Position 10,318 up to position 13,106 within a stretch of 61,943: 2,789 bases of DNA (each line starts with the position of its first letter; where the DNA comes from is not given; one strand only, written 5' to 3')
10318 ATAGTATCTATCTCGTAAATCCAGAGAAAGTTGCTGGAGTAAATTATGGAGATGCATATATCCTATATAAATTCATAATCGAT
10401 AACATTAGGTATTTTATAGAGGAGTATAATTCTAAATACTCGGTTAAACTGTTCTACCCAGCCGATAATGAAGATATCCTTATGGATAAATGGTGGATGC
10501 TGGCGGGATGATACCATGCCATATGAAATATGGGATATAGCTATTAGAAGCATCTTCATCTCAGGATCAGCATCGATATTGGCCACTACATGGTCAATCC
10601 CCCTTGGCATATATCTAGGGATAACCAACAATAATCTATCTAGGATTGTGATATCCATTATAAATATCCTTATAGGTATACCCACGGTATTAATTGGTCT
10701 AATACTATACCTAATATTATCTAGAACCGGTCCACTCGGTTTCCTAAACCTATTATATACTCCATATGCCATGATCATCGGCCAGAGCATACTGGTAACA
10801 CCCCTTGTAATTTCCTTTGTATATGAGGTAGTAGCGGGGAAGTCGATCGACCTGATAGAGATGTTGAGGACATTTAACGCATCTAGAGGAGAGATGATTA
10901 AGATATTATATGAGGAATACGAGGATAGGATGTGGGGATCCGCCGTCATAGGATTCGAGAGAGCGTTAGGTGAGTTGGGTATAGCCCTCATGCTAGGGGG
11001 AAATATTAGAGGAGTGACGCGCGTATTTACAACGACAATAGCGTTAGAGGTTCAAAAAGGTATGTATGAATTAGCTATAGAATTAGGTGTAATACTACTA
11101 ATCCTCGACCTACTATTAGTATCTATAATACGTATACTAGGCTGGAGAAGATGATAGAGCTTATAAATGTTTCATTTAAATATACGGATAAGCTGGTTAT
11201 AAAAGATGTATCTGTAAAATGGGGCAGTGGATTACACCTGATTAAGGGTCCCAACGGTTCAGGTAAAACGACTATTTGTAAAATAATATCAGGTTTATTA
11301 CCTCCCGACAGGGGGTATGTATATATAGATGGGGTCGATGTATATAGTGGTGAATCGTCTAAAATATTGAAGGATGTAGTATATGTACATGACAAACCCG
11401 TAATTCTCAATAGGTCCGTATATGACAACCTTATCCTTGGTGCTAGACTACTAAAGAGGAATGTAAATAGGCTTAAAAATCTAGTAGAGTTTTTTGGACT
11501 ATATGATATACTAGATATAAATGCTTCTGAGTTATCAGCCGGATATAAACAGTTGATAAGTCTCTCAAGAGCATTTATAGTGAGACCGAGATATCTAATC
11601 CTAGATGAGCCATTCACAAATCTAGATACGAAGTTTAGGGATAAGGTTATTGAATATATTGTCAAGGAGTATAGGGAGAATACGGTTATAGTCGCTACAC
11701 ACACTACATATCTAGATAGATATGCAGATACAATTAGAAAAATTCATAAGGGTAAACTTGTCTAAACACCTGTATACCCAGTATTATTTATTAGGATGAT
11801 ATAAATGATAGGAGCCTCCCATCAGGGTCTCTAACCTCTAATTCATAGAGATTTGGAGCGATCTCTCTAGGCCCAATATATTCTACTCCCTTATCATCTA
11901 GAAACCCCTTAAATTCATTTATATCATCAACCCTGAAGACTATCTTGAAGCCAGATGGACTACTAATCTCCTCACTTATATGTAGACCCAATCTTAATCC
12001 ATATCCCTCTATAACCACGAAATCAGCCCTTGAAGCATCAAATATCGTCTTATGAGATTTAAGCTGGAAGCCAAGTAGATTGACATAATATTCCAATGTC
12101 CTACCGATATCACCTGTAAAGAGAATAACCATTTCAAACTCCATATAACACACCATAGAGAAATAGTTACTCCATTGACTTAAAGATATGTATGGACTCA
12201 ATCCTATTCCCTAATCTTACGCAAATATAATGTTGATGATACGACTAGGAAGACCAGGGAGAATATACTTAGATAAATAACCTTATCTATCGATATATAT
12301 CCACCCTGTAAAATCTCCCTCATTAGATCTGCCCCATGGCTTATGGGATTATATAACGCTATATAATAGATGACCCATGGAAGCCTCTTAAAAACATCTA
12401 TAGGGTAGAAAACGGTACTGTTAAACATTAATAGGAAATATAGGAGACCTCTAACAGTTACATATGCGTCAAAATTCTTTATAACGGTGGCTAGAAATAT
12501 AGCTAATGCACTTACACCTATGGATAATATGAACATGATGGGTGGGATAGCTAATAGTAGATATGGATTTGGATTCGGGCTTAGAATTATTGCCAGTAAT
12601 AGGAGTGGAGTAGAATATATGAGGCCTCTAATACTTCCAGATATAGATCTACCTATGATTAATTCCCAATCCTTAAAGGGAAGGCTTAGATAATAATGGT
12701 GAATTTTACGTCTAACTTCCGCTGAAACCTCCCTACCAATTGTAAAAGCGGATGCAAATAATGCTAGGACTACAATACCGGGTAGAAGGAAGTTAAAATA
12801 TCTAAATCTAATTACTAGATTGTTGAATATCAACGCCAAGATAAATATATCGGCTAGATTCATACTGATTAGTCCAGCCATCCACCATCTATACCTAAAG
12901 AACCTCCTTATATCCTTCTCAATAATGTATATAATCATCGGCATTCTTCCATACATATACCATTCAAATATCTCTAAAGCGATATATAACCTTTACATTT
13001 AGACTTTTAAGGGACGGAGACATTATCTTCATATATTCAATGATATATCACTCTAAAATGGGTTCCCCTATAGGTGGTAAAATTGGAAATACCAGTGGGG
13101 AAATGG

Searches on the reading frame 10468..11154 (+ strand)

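Call 3: search_protein_families(library=pfam, proteins=[window:10468-11154:+])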
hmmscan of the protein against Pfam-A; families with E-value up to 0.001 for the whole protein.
window:10468-11154:+ (228 aa): 1 family
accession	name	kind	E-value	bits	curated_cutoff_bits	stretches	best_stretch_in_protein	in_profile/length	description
PF00528.27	BPD_transp_1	-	1.1e-06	29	26.4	1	44-224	2-178/184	Binding-protein-dependent transport system inner membrane component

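Call 5: search_protein_families(library=ncbifam, proteins=[window:10468-11154:+])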
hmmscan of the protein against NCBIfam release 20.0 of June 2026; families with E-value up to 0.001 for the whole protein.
window:10468-11154:+ (228 aa): 10 families
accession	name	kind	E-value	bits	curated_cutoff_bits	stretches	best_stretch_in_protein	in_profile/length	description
NF038017.1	ABC_perm1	subfamily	4.8e-54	183.1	100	1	28-211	1-184/184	ABC transporter permease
NF041773.1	tung_perm_TupB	equivalog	7.7e-33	114.2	320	1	24-220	24-221/230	tungstate ABC transporter permease TupB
TIGR02141.1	modB_ABC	equivalog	3.4e-20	72.6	182.6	1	28-224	3-205/208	molybdate ABC transporter permease subunit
TIGR01581.1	Mo_ABC_porter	hypoth_equivalog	1.6e-19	70.3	210.3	1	28-218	26-224/225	ABC transporter permease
TIGR02138.1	phosphate_pstC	equivalog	3.7e-11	42.6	196.45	1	18-227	59-294/296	phosphate ABC transporter permease subunit PstC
TIGR00969.1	3a0106s02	subfamily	1.4e-10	41.1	240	1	59-227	97-272/272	sulfate ABC transporter permease subunit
TIGR02139.1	permease_CysT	equivalog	4.8e-09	36.2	246.1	1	32-226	55-260/265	sulfate ABC transporter permease subunit CysT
NF008208.0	PRK10971.1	equivalog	1.7e-07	31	415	1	58-225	93-267/277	sulfate/thiosulfate ABC transporter permease CysT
NF006939.0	PRK09421.1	equivalog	1.5e-06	27.8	262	1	25-218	8-214/230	molybdate ABC transporter permease subunit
TIGR02140.1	permease_CysW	equivalog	0.00026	20.5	329.1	1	58-227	82-258/261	sulfate ABC transporter permease subunit CysW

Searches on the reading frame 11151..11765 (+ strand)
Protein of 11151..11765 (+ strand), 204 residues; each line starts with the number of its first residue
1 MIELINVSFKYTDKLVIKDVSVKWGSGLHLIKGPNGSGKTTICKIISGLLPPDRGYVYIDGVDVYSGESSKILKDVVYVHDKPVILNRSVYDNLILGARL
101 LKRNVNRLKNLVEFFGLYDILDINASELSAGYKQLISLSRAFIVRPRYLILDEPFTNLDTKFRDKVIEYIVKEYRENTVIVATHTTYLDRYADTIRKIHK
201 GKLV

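Call 3: search_protein_families(library=pfam, proteins=[window:11151-11765:+])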
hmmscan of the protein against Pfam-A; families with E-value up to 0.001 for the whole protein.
window:11151-11765:+ (204 aa): 7 families
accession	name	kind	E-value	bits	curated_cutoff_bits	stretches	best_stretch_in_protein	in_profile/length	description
PF00005.33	ABC_tran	-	5.8e-24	85.7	25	1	28-155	13-136/137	ABC transporter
PF13304.12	AAA_21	-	8.1e-12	46.2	27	1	111-188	221-302/304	AAA domain, putative AbiEii toxin, Type IV TA system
PF02463.25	SMC_N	-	5.3e-09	36.3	40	1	18-199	16-212/220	RecF/RecN/SMC N terminal domain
PF13175.12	AAA_15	-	7.1e-05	23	32.1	0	18-53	15-50/374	AAA ATPase domain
PF06068.19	TIP49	-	9.7e-05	22.1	23.8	0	29-71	53-95/347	TIP49 P-loop domain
PF13476.12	AAA_23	-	0.00016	22.8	27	1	18-46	11-39/201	AAA domain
PF13166.12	AAA_13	-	0.00022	20.5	36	0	30-49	20-39/713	AAA domain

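Call 5: search_protein_families(library=ncbifam, proteins=[window:11151-11765:+])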
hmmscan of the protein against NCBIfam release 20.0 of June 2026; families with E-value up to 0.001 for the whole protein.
window:11151-11765:+ (204 aa): 184 families (the best 25 are shown)
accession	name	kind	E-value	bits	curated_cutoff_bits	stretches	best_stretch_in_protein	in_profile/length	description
TIGR03375.1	type_I_sec_LssB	subfamily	6.2e-33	114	693.1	1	2-204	466-680/696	type I secretion system permease/ATPase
TIGR02857.1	CydD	equivalog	1.1e-30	107.1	435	1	2-195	322-526/529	thiol reductant ABC exporter subunit CydD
NF040840.2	tungstate_WtpC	equivalog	1e-29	104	440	1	1-186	1-188/347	tungstate ABC transporter ATP-binding protein WtpC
NF045998.1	cleave_ABC_plasm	equivalog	1e-29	103.3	500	1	2-184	469-659/673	Mbov_0121 family peptidase domain-containing ABC transporter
NF007601.2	PRK10247.1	equivalog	5.1e-29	101.2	292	1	2-184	2-190/204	iron efflux ABC transporter ATP-binding subunit FetA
TIGR01188.1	drrA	subfamily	6.7e-29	101.1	312.45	1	16-204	8-203/302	daunorubicin resistance ABC transporter, ATP-binding protein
TIGR02673.1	FtsE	equivalog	1.6e-28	99.9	264.85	1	1-197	1-209/214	cell division ATP-binding protein FtsE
TIGR04520.1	ECF_ATPase_1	equivalog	1.9e-27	96.3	315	1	2-203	1-214/269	energy-coupling factor transporter ATPase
TIGR02868.1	CydC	equivalog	2.5e-27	95.7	329.05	1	3-185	336-529/530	thiol reductant ABC exporter subunit CydC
TIGR00968.1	3a0106s01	subfamily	1e-26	93.9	342.75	1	2-203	1-209/237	sulfate ABC transporter ATP-binding protein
TIGR01189.1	ccmA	equivalog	1e-26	93.8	131.6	1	8-187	7-188/198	heme ABC exporter ATP-binding protein CcmA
TIGR03608.1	L_ocin_972_ABC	subfamily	1e-26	93.7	254.85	1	4-195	1-203/206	putative bacteriocin export ABC transporter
NF010061.0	PRK13538.1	equivalog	1.2e-25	90.2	195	1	1-200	5-206/211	cytochrome c biogenesis heme-transporting ATPase CcmA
TIGR00958.1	3a01208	subfamily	1.4e-25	89.7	874.6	1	2-204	479-692/711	antigen peptide transporter 2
TIGR03864.1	PQQ_ABC_ATP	hypoth_equivalog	3.3e-25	88.9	302.25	1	2-203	2-210/236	ABC transporter, ATP-binding subunit, PQQ-dependent alcohol dehydrogenase system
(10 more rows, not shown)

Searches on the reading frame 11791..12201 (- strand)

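Call 3: search_protein_families(library=pfam, proteins=[window:11791-12201:-])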
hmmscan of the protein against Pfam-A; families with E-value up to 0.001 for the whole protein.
window:11791-12201:- (136 aa): 1 family
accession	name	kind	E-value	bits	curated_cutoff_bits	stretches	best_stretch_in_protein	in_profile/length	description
PF00903.31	Glyoxalase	-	4.5e-08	33.9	20.6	1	25-131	5-119/121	Glyoxalase/Bleomycin resistance protein/Dioxygenase superfamily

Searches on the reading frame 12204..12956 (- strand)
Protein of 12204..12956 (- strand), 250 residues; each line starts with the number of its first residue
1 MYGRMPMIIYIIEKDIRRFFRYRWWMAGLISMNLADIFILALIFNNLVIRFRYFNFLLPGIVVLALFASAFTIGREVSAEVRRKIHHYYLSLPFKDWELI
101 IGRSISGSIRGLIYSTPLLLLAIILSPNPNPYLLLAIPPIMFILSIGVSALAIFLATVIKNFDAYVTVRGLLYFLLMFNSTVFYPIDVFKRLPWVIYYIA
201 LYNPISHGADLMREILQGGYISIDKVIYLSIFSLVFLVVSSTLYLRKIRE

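Call 3: search_protein_families(library=pfam, proteins=[window:12204-12956:-])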
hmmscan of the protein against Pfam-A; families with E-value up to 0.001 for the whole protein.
window:12204-12956:- (250 aa): 2 families
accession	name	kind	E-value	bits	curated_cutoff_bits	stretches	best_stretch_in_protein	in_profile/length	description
PF01061.29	ABC2_membrane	-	1e-14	55.1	26.9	1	17-215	8-209/211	ABC-2 type transporter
PF12698.13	ABC2_membrane_3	-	6.1e-12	45.7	31.6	1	53-240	160-345/347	ABC-2 family transporter protein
